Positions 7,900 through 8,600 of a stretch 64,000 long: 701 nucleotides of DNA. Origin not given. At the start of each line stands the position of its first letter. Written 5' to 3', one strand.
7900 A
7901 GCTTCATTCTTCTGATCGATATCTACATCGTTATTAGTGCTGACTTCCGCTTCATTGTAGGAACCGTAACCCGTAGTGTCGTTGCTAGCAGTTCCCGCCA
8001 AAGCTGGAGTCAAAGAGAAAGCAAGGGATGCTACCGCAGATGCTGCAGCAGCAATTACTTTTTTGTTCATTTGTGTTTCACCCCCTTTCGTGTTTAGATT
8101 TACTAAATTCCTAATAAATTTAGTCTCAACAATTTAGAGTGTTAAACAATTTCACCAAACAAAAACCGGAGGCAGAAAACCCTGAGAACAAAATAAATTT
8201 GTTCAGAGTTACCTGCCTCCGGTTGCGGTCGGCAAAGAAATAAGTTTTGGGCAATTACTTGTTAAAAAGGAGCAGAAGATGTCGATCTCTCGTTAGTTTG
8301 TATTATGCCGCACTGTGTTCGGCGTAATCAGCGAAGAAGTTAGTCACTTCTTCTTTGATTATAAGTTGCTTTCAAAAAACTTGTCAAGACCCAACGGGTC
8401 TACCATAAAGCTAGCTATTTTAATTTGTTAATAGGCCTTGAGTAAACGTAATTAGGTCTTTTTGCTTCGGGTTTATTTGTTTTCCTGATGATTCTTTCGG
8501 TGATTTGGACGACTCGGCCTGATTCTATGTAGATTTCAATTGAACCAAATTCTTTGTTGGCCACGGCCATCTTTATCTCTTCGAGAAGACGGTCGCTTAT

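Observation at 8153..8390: Consensus promoter plus strong terminator hairpin with no ORF between them, a candidate small RNA or attenuator leader upstream of the surface-repeat gene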

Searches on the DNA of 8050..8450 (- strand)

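Call 4: search_rna_families(source=window, start=8050, end=8450, threshold=evalue, max_evalue=10, show_alignments=3)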
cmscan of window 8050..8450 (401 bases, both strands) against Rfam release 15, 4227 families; matches with E-value up to 10: 13.
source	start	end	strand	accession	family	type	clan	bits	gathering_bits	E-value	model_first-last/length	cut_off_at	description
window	8156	8232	-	RF00858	mir-306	Gene; miRNA;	-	28.8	52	0.00016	1-81/81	no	mir-306 microRNA precursor family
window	8145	8241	-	RF03798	MIR4227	Gene; miRNA;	-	22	100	0.059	1-122/122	no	MIR4227 microRNA precursor family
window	8162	8226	+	RF00811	mir-84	Gene; miRNA;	-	21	60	0.016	1-75/75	no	mir-84 microRNA precursor family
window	8163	8225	-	RF00654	mir-216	Gene; miRNA;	CL00094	19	53.5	0.51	1-77/77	no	mir-216 microRNA precursor family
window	8232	8361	-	RF00558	L20_leader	Cis-reg; leader;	-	18.3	58.7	0.39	1-127/127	no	Ribosomal protein L20 leader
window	8163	8225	+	RF04205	MIR2606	Gene; miRNA;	-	17.5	139.7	6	1-165/165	no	MIR2606 microRNA precursor family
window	8060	8203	-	RF00038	PrfA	Cis-reg; thermoregulator;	-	17.3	88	9.3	1-132/132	no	PrfA thermoregulator UTR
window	8091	8233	+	RF02815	Lig_thermometer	Cis-reg; thermoregulator;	-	16.7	51.5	6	1-205/205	no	Lig 5' UTR thermometer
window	8155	8228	-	RF03325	mir-4872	Gene; miRNA;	-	15.2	58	2.9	1-76/76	no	mir-4872 microRNA precursor family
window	8092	8230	+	RF01433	snoR137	Gene; snRNA; snoRNA; HACA-box;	-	14.9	44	5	1-146/146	no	small nucleolar RNA snoR137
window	8050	8215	-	RF04150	MIR2655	Gene; miRNA;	-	14.4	122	7.1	1-182/267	3'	MIR2655 microRNA precursor family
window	8093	8198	+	RF02881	MH_s25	Gene; sRNA;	-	12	114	9.3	1-207/207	no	Mesorhizobail RNA 25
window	8305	8391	-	RF02956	DUF2693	Gene; sRNA;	-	11.9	81.3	7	1-165/165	no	DUF2693 RNA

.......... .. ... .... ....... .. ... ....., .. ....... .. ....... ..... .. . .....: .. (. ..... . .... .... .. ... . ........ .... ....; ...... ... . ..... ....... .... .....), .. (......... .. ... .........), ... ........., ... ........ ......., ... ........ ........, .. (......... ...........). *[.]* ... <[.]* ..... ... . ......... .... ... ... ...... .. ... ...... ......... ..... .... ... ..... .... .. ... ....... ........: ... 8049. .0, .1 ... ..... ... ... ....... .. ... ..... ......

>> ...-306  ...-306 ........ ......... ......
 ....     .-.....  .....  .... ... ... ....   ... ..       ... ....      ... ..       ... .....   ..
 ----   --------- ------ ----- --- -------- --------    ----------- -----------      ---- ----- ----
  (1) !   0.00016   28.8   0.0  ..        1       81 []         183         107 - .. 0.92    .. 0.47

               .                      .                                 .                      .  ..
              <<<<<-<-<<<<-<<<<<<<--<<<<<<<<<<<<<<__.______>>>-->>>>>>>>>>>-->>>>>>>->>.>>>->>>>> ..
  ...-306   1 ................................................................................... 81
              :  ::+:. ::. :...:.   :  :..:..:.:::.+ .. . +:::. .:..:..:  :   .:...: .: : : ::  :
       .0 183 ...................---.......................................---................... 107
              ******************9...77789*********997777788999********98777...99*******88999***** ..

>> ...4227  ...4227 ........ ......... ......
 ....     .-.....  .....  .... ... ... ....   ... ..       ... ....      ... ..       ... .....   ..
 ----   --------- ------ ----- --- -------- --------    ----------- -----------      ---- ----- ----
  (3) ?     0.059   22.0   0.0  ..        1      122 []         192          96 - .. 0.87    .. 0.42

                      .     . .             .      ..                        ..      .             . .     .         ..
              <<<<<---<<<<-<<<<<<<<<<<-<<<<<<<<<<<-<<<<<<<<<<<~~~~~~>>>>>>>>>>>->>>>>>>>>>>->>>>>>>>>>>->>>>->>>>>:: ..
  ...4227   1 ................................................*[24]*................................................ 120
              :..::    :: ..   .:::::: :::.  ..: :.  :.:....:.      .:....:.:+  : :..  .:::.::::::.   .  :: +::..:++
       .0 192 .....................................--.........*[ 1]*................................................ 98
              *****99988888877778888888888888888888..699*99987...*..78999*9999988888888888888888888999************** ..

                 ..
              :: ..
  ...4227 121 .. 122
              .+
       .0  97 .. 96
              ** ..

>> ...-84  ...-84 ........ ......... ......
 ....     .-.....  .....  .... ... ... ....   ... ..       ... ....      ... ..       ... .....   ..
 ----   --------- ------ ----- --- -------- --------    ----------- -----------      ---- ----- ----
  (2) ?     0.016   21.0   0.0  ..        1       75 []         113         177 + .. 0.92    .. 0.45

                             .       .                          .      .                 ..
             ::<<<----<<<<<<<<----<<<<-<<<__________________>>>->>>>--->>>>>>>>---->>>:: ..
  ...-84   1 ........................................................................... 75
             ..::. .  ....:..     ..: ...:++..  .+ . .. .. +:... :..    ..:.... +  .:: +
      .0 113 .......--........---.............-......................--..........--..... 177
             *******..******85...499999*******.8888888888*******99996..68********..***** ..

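Call 86: build_rna_model(alignment_id=A5, structure=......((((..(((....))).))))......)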
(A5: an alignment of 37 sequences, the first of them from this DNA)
Model R1 built from alignment A5 (37 sequences, 33 columns); structure: as given.
model positions 33; base pairs 7; branch points 0; effective number of sequences 37; information 1.121 bits per position. Calibrated on 0.2 Mb of random sequence (short: E-values are rough).
structure used (alignment columns):
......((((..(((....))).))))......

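Call 87: search_with_rna_model(model_id=R1, source=window, filters=off, max_evalue=10)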
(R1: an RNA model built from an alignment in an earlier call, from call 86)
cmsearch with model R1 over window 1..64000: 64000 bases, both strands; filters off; matches with E-value up to 10: 18.
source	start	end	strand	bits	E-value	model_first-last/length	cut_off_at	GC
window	8208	8240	-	37.1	3.2e-09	1-33/33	no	0.58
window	11589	11626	+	10.1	1.1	1-33/33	no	0.45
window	3118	3147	+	9.8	1.3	1-33/33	no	0.37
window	53981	54020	-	9.5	1.6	1-33/33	no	0.55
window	57762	57785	-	9.4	1.7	1-33/33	no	0.46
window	15699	15726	+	8.4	3.5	1-33/33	no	0.43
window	22026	22050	+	8.4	3.5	1-33/33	no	0.68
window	41268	41302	-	8.2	4.2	1-33/33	no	0.49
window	58883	58910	-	8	4.8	1-33/33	no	0.36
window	26935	26965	+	7.6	6.4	1-33/33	no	0.39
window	6721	6748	+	7.5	7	1-33/33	no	0.36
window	54417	54444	-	7.2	8.3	1-33/33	no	0.61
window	30136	30163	-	7.2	8.5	1-33/33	no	0.39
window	58615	58644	+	7.2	8.6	1-33/33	no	0.37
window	3738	3771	+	7.2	8.6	1-33/33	no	0.53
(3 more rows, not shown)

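Call 88: search_with_rna_model(model_id=R1, sources=[L002, L003, L004, L005, L006, L007, L008, L010, L014, L024, L025, L027, L029, L034, L046, L047, L050, L057, L065, L070, L073, L076, L082, L084, L085, L090, L093, L099, L100, L106, L110, L118, L126, L129, L130, L131, L132, L143, L144, L145, L146, L147, L021, L031, L071], max_evalue=1)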
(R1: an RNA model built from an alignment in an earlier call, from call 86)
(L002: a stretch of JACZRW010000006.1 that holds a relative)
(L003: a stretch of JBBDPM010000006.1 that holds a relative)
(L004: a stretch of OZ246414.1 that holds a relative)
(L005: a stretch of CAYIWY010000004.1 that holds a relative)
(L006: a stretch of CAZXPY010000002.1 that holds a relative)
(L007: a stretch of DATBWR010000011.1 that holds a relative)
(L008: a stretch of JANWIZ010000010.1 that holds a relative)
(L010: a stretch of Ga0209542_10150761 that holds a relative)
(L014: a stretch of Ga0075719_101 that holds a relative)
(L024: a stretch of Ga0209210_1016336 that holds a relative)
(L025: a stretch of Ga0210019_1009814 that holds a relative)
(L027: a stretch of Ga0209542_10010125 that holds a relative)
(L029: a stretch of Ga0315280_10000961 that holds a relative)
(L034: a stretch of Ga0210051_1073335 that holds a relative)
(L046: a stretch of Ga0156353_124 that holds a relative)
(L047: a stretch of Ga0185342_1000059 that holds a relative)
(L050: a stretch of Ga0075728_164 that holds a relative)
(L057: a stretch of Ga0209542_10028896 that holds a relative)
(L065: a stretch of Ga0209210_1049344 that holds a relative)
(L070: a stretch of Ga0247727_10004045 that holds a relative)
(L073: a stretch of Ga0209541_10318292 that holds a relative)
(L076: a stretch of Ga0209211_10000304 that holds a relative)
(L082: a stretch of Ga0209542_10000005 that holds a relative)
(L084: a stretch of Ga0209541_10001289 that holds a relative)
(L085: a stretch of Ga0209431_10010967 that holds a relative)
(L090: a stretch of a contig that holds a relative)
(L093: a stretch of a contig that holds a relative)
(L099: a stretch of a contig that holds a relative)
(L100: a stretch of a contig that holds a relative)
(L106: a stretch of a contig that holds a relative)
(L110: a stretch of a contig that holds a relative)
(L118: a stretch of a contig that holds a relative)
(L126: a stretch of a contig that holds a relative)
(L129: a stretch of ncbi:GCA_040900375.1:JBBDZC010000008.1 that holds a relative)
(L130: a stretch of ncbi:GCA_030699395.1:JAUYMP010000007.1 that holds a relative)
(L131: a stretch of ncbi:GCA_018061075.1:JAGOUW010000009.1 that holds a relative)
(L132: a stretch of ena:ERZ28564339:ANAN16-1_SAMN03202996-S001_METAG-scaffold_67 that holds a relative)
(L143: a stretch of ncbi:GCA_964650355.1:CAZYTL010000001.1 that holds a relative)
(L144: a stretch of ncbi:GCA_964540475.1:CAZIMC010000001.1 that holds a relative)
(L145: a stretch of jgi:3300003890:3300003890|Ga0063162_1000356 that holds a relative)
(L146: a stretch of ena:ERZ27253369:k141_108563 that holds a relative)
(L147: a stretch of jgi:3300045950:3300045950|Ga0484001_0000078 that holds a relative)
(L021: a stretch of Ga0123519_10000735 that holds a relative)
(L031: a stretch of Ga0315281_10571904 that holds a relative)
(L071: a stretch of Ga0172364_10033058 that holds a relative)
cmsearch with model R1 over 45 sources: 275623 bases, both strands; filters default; matches with E-value up to 1: 45.
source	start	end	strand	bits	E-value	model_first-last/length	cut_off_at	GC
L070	708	740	-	43.8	1.1e-10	1-33/33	no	0.48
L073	18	50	+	42.7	2.3e-10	1-33/33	no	0.55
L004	4286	4318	+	42.5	2.7e-10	1-33/33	no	0.55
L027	4022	4054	+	42.2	3.4e-10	1-33/33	no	0.55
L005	4378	4410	+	42.1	3.7e-10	1-33/33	no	0.42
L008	4034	4066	+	42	3.8e-10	1-33/33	no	0.42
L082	1261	1293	-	42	4e-10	1-33/33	no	0.52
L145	2299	2331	+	41.4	5.8e-10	1-33/33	no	0.42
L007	4384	4416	+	41.3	6.3e-10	1-33/33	no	0.45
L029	8204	8236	-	41.1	7.6e-10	1-33/33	no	0.45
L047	1157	1189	-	40.7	9.9e-10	1-33/33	no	0.55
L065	224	256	+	40.5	1.2e-09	1-33/33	no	0.48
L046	1817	1849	+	40.4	1.2e-09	1-33/33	no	0.64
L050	2093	2125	-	40.4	1.2e-09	1-33/33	no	0.64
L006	2332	2364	+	40.4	1.3e-09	1-33/33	no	0.48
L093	6520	6552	-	40.2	1.4e-09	1-33/33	no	0.45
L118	718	750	+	40.1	1.5e-09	1-33/33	no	0.45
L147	2367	2399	+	40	1.7e-09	1-33/33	no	0.61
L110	2226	2258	+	39.3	2.8e-09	1-33/33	no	0.64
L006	4343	4375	+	39.1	3.2e-09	1-33/33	no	0.64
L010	485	517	-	39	3.5e-09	1-33/33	no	0.55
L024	2299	2331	+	39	3.5e-09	1-33/33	no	0.55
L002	4387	4419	+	38.4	5.2e-09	1-33/33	no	0.64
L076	741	773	+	38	7.1e-09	1-33/33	no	0.61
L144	2356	2388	+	37.9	7.3e-09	1-33/33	no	0.52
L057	7489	7521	+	37.8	8.1e-09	1-33/33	no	0.67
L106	628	660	-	37.8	8.2e-09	1-33/33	no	0.67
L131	2358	2390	+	37.7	8.8e-09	1-33/33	no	0.48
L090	3170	3202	+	37.6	9.4e-09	1-33/33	no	0.42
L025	3092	3124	-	37.4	1.1e-08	1-33/33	no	0.61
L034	955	987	+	37.4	1.1e-08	1-33/33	no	0.61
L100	914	946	-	36.4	2.3e-08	1-33/33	no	0.61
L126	3193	3225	+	36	3e-08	1-33/33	no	0.61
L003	4350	4382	+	35.8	3.4e-08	1-33/33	no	0.64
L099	700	732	-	35.1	5.9e-08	1-33/33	no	0.58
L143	2370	2402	+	35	6.2e-08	1-33/33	no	0.55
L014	3216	3248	-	34.2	1.1e-07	1-33/33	no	0.64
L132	2305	2337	+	34.2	1.1e-07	1-33/33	no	0.64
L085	2696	2728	+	34.1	1.2e-07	1-33/33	no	0.64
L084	1726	1758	+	33.8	1.5e-07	1-33/33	no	0.55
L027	3847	3879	-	23.4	0.00029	1-33/33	no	0.48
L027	2585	2617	-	22.7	0.00046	1-33/33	no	0.48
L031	376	392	-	20.1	0.0031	9-25/33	no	0.76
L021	995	1011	-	20.1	0.0031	9-25/33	no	0.76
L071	1144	1160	+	20.1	0.0031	9-25/33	no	0.76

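Call 100: search_with_rna_model(model_id=R1, sources=[L148, L149], filters=off, max_evalue=10)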
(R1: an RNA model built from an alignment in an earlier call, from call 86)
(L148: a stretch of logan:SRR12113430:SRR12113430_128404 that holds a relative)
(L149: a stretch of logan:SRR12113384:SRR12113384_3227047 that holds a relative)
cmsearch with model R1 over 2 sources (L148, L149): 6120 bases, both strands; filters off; matches with E-value up to 10: 15.
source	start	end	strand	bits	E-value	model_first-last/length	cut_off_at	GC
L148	3241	3270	+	5.4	3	1-33/33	no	0.5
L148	82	116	+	5.1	3.7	1-33/33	no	0.34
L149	82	116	+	5.1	3.7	1-33/33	no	0.34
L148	2587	2615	-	4.9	4.4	1-33/33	no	0.45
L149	2587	2615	-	4.9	4.4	1-33/33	no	0.45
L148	96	116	-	4.8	4.6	1-33/33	no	0.24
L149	96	116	-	4.8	4.6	1-33/33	no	0.24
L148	1363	1391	-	4.6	5.4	1-33/33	no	0.62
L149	1363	1391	-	4.6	5.4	1-33/33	no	0.62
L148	1282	1313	+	4.2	7.2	1-33/33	no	0.41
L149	1282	1313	+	4.2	7.2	1-33/33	no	0.41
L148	1231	1251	+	4.1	7.5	1-33/33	no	0.48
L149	1231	1251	+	4.1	7.5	1-33/33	no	0.48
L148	560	588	+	4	8.3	1-33/33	no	0.34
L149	560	588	+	4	8.3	1-33/33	no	0.34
